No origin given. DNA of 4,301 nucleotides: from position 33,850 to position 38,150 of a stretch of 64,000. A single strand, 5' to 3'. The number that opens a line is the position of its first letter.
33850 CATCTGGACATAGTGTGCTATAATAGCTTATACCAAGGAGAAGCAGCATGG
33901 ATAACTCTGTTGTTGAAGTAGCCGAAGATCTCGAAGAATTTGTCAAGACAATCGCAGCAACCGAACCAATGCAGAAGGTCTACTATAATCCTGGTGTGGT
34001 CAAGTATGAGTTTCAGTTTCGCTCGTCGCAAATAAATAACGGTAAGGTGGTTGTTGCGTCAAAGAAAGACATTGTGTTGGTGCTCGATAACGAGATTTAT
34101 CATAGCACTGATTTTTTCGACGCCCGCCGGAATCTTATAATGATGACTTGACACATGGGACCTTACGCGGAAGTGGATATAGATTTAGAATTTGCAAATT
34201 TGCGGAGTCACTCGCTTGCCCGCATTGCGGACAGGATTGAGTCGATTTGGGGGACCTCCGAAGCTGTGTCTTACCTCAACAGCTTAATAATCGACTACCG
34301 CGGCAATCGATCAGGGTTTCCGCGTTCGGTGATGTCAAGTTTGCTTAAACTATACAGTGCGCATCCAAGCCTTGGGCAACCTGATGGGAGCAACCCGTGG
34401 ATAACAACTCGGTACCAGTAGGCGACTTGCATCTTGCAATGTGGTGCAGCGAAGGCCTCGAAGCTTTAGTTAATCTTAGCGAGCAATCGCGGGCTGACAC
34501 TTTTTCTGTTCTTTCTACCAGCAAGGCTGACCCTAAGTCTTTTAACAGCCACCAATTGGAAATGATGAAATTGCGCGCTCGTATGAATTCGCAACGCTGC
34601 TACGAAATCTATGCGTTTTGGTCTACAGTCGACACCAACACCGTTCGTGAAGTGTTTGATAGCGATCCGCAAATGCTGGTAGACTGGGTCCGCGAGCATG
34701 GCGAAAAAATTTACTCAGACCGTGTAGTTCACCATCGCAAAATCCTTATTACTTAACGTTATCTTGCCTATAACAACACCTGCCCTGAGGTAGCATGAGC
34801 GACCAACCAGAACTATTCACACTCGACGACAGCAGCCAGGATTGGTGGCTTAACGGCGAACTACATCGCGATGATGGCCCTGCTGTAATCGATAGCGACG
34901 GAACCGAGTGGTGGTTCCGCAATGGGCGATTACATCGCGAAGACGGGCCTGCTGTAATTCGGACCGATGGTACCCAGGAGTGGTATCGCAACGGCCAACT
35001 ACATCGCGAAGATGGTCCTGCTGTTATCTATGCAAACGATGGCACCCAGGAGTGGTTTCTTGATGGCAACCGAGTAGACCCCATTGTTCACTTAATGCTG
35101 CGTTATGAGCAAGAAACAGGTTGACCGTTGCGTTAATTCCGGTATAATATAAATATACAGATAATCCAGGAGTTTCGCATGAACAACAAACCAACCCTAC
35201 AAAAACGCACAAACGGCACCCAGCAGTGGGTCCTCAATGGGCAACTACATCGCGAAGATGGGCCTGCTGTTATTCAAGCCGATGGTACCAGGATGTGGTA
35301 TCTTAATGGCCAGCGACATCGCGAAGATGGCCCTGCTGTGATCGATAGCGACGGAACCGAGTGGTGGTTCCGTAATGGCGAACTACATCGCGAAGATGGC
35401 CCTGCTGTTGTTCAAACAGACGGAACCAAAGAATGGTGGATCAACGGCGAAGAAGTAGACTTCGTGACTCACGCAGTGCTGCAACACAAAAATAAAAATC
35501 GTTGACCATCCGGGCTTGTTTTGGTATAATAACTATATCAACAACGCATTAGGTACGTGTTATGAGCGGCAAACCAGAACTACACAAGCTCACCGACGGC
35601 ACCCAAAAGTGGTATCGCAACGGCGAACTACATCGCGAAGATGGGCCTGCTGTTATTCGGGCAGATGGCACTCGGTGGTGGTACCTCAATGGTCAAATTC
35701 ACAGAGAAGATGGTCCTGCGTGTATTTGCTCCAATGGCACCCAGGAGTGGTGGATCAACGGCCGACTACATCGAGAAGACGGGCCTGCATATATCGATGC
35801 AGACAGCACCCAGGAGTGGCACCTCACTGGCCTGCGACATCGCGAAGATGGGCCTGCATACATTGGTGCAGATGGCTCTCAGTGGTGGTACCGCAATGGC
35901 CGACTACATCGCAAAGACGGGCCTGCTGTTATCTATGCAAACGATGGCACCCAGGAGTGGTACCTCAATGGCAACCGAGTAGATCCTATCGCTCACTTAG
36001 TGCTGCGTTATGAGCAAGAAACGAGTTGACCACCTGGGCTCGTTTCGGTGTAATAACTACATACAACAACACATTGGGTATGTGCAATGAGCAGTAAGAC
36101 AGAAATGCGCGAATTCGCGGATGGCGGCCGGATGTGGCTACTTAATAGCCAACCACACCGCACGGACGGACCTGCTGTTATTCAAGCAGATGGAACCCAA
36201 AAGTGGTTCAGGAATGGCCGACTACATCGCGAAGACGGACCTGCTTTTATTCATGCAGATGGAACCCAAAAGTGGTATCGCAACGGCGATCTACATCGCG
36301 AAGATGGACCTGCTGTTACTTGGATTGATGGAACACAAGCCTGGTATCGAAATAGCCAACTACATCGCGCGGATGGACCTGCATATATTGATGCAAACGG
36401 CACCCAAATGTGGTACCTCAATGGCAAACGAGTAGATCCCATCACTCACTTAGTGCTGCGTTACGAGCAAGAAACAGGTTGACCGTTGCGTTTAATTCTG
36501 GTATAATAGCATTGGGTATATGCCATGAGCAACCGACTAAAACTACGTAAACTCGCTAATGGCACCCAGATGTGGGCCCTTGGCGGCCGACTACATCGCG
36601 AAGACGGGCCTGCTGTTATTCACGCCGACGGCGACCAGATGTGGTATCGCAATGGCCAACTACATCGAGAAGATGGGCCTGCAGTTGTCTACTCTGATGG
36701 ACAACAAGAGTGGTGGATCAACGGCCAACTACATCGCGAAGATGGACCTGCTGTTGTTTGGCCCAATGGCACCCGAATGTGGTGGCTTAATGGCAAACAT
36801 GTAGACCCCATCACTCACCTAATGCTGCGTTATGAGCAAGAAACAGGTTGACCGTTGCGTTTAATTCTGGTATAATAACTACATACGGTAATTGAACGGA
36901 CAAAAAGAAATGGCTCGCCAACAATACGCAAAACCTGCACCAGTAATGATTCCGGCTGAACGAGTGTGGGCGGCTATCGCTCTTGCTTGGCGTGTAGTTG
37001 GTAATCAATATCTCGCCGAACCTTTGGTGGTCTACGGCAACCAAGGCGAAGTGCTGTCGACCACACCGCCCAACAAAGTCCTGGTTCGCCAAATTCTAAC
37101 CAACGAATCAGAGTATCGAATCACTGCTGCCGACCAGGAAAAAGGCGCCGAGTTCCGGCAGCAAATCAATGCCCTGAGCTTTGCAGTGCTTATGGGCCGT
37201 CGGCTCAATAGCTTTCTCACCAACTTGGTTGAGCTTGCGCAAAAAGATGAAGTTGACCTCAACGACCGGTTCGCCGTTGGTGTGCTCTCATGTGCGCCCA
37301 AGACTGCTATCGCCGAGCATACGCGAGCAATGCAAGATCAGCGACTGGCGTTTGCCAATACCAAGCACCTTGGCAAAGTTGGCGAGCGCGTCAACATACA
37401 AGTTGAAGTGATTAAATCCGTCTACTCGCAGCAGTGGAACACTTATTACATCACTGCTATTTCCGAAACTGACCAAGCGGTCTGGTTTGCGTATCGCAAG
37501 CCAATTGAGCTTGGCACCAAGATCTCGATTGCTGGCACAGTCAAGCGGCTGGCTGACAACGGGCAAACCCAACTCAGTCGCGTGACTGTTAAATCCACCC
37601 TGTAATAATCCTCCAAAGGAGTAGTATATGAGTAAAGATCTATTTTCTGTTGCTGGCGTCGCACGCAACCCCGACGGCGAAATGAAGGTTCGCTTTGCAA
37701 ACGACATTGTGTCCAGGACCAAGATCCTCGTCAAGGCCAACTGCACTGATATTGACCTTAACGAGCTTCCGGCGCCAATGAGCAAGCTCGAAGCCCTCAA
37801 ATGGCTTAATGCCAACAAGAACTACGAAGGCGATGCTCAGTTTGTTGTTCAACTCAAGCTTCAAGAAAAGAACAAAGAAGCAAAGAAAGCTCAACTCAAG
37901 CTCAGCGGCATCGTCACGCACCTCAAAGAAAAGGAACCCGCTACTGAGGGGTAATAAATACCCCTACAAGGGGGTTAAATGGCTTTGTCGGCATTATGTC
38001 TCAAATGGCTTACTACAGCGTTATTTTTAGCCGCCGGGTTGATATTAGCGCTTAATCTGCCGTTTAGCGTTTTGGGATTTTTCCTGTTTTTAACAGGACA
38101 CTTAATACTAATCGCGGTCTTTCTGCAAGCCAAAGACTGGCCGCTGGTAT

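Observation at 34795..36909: Tandem array of five MORN-variant repeat genes with unit-wise duplicated promoters and variable repeat number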

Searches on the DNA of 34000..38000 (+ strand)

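Call 5: search_dna_similar(query=window:34000-38000:+, collection=phages, mode=near)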
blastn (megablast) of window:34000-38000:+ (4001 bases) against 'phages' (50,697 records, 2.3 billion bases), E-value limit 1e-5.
No match.

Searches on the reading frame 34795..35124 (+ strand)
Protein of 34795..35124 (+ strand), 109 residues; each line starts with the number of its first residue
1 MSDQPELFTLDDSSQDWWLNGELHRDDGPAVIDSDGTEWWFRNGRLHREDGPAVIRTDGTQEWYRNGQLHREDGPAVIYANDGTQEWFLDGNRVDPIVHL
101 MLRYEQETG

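Call 3: search_protein_families(library=pfam, proteins=[window:34795-35124:+], max_evalue=1)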
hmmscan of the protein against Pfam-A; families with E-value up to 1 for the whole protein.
window:34795-35124:+ (109 aa): 5 families
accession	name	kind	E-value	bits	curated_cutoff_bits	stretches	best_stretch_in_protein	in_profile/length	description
PF20530.3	DUF6745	-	0.00088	19.1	27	0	43-59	63-79/206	Domain of unknown function (DUF6745)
PF07661.19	MORN_2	-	0.033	14.8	29.6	0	61-72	6-17/22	MORN repeat variant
PF19135.5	DUF5818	-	0.05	13.6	27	0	44-63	2-21/57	Protein of unknown function (DUF5818)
PF00295.23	Glyco_hydro_28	-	0.4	10.2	22.9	1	27-61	64-100/324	Glycosyl hydrolases family 28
PF24388.1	Permuted_GreAB-C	-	0.58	10.3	27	1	29-57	27-53/54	Permuted GreAB-C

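Call 12: search_protein_families(library=phrogs, proteins=[window:34795-35124:+], max_evalue=0.01)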
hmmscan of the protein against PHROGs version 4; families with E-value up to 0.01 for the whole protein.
window:34795-35124:+ (109 aa): 0 families

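Call 25: search_protein_families(library=ncbifam, proteins=[window:34795-35124:+], max_evalue=1)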
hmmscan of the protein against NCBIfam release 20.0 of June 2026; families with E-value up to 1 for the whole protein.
window:34795-35124:+ (109 aa): 1 family
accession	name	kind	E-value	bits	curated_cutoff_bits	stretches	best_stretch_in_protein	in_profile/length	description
NF033495.1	phage_BC1881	hypoth_equivalog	0.14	11.9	27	0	71-80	33-42/45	BC1881 family protein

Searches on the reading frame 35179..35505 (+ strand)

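Call 3: search_protein_families(library=pfam, proteins=[window:35179-35505:+], max_evalue=1)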
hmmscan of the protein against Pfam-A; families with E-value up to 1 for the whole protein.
window:35179-35505:+ (108 aa): 4 families
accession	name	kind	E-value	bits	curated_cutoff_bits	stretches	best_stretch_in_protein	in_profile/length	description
PF19135.5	DUF5818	-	0.0013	18.7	27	0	67-93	2-29/57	Protein of unknown function (DUF5818)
PF20530.3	DUF6745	-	0.0027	17.5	27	0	20-44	63-87/206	Domain of unknown function (DUF6745)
PF00295.23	Glyco_hydro_28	-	0.017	14.6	22.9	1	50-90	64-106/324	Glycosyl hydrolases family 28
PF03640.20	Lipoprotein_15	-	0.1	12.5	24.4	0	9-21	4-16/47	Secreted repeat of unknown function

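Call 12: search_protein_families(library=phrogs, proteins=[window:35179-35505:+], max_evalue=0.01)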
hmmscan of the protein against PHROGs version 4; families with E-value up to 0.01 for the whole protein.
window:35179-35505:+ (108 aa): 1 family
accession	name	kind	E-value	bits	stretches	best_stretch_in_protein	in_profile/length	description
phrog_14557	-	unknown function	5.9e-06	27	0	33-46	21-34/38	-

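Call 25: search_protein_families(library=ncbifam, proteins=[window:35179-35505:+], max_evalue=1)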
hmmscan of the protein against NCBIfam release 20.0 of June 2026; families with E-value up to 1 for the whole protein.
window:35179-35505:+ (108 aa): 2 families
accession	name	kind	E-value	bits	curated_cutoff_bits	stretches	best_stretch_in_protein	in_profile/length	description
NF033495.1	phage_BC1881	hypoth_equivalog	0.078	12.7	27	0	46-55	31-40/45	BC1881 family protein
NF003153.0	PRK04115.1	equivalog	0.11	12.7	114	0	68-101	29-61/138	hypothetical protein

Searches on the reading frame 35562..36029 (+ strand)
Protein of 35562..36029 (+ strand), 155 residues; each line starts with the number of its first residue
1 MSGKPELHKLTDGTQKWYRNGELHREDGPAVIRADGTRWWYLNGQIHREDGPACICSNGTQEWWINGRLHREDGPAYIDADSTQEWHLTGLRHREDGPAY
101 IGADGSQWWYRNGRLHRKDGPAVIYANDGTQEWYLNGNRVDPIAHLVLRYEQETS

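Call 3: search_protein_families(library=pfam, proteins=[window:35562-36029:+], max_evalue=1)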
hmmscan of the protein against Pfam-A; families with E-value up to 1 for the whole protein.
window:35562-36029:+ (155 aa): 6 families
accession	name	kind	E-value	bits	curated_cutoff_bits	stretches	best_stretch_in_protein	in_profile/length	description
PF20530.3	DUF6745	-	0.00013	21.7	27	0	112-129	63-79/206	Domain of unknown function (DUF6745)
PF00295.23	Glyco_hydro_28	-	0.0072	15.9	22.9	0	96-129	64-99/324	Glycosyl hydrolases family 28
PF07661.19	MORN_2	-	0.015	15.9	29.6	0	38-49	6-17/22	MORN repeat variant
PF19135.5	DUF5818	-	0.02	14.9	27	0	21-40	2-22/57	Protein of unknown function (DUF5818)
PF09332.17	Mcm10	-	0.17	12.2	26.8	0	13-30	20-37/56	Mcm10, C-terminal zinc binding motif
PF06832.18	BiPBP_C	-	0.22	11.9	26.8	0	30-49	35-57/90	Penicillin-Binding Protein C-terminus Family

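Call 12: search_protein_families(library=phrogs, proteins=[window:35562-36029:+], max_evalue=0.01)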
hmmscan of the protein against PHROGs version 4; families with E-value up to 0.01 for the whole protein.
window:35562-36029:+ (155 aa): 3 families
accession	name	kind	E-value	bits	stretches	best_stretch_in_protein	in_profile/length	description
phrog_25600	-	unknown function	0.00019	22.3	0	24-54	19-49/121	-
phrog_5458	-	unknown function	0.0033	18.6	0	46-92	14-59/102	-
phrog_14557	-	unknown function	0.0073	17.1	0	34-45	22-33/38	-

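Call 18: search_solved_structures(query=window:35562-36026:+, max_evalue=1, show_alignments=3)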
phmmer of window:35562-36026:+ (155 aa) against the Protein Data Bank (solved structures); distinct sequences matched with E-value up to 1: 0.

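Call 25: search_protein_families(library=ncbifam, proteins=[window:35562-36029:+], max_evalue=1)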
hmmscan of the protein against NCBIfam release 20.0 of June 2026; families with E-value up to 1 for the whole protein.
window:35562-36029:+ (155 aa): 1 family
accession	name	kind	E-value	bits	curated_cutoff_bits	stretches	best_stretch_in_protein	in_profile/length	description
NF007658.0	PRK10330.1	equivalog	0.097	12.2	260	0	46-60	135-149/181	electron transport protein HydN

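Call 82: predict_structure(protein=window:35562-36026:+)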
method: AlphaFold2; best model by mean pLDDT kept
length: 155 residues; sequences in the alignment: 1
mean_pLDDT: 44.2   pTM: 0.19
mean pLDDT of the five models: 44.2, 40.9, 40.5, 39.8, 39.4
residues with pLDDT >= 90: 0; 70-90: 0; 50-70: 37; < 50: 118
segments of 3 or more residues with pLDDT < 50: 1-6, 25-34, 41-44, 50-62, 64-68, 70-105, 110-114, 118-138, 140-155
pLDDT, mean of each block of 10 residues (from residue 1): 47 57 48 50 49 43 48 37 33 38 47 47 38 46 35 40
secondary structure, 60 per line:
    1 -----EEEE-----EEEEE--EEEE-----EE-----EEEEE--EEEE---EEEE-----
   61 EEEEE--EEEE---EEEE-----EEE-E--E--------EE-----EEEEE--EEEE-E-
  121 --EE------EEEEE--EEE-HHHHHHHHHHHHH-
elements in order: E6-9 E15-19 E22-25 E38-42 E45-48 E52-55 E61-65 E68-71 E75-78 E84-86 E107-111 E114-117 E131-135 E138-140 H142-154

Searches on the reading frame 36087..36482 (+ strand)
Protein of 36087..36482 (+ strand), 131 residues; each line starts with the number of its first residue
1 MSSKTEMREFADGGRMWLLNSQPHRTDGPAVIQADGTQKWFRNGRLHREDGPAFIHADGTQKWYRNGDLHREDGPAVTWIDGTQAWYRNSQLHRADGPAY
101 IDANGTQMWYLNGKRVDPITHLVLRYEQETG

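Call 3: search_protein_families(library=pfam, proteins=[window:36087-36482:+], max_evalue=1)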
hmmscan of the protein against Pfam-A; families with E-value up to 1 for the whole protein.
window:36087-36482:+ (131 aa): 2 families
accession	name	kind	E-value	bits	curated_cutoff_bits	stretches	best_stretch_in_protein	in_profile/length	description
PF20530.3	DUF6745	-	1.9e-05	24.5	27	1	43-60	63-80/206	Domain of unknown function (DUF6745)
PF09332.17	Mcm10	-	0.046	14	26.8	0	59-77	20-38/56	Mcm10, C-terminal zinc binding motif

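Call 12: search_protein_families(library=phrogs, proteins=[window:36087-36482:+], max_evalue=0.01)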
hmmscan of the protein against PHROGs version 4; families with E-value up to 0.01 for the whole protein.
window:36087-36482:+ (131 aa): 3 families
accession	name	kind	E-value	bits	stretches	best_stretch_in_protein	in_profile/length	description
phrog_17065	-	unknown function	0.00017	22.6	0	99-113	20-34/45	-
phrog_29425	-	unknown function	0.009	16.9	0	60-73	35-48/64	-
phrog_14557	-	unknown function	0.0095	16.7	0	33-44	21-32/38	-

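Call 25: search_protein_families(library=ncbifam, proteins=[window:36087-36482:+], max_evalue=1)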
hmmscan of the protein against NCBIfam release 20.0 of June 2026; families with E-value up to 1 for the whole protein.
window:36087-36482:+ (131 aa): 1 family
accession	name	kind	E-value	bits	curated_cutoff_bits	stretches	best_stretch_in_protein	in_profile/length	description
NF034186.3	PRK14891.1-1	equivalog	0.099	12.6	73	0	89-112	8-31/51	50S ribosomal protein L24e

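Call 68: find_related_loci(query=window:36087-36479:+, collection=genome_contigs, flank=5000)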
Query window:36087-36479:+ (131 aa) in genome_contigs; peptide patterns used: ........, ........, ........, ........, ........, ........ (x = any residue, [..] = any of these).
38 stretches matched a pattern, but none encodes a relative of the query by tblastn (E <= 1e-3).

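Call 95: search_dna_similar(query=window:36087-36479:+, collection=plasmids, mode=protein, max_rows=25, max_evalue=0.00001)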
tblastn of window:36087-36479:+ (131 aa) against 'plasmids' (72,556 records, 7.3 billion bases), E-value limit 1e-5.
Records with a match: 6; places in all: 32; records where one place covers at least 80% of the query: 1.
Best place of each record, by identity: <60% 6.
By first word of the organism name: Curtobacterium 3; Miltoncostaea 1; Frigidibacter 1; Bordetella 1.
By predicted mobility (MOB-suite, as given by PLSDB): non-mobilizable 5; mobilizable 1.
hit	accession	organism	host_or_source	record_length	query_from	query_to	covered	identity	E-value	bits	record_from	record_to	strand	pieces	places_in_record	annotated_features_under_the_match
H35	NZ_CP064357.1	Miltoncostaea oceani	pure culture,marine sediment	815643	12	115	79%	51.4%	8e-25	104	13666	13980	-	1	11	hypothetical protein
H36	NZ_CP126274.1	Curtobacterium sp. MCBD17_040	-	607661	13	115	79%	43.4%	2e-15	78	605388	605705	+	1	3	hypothetical protein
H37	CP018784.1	Curtobacterium pusillum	Zea mays,cell culture,root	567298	12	117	81%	42.0%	1e-9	118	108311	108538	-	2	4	record has no annotation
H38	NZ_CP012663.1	Frigidibacter mobilis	oil-production water,oil-production ...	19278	11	114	79%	40.4%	1e-18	87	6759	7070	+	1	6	hypothetical protein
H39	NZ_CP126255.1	Curtobacterium sp. MCSS17_016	-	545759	13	115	79%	38.7%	1e-12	70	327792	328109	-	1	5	hypothetical protein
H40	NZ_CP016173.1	Bordetella flabilis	Homo sapiens,sputum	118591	57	124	52%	40.5%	7e-7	54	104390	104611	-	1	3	hypothetical protein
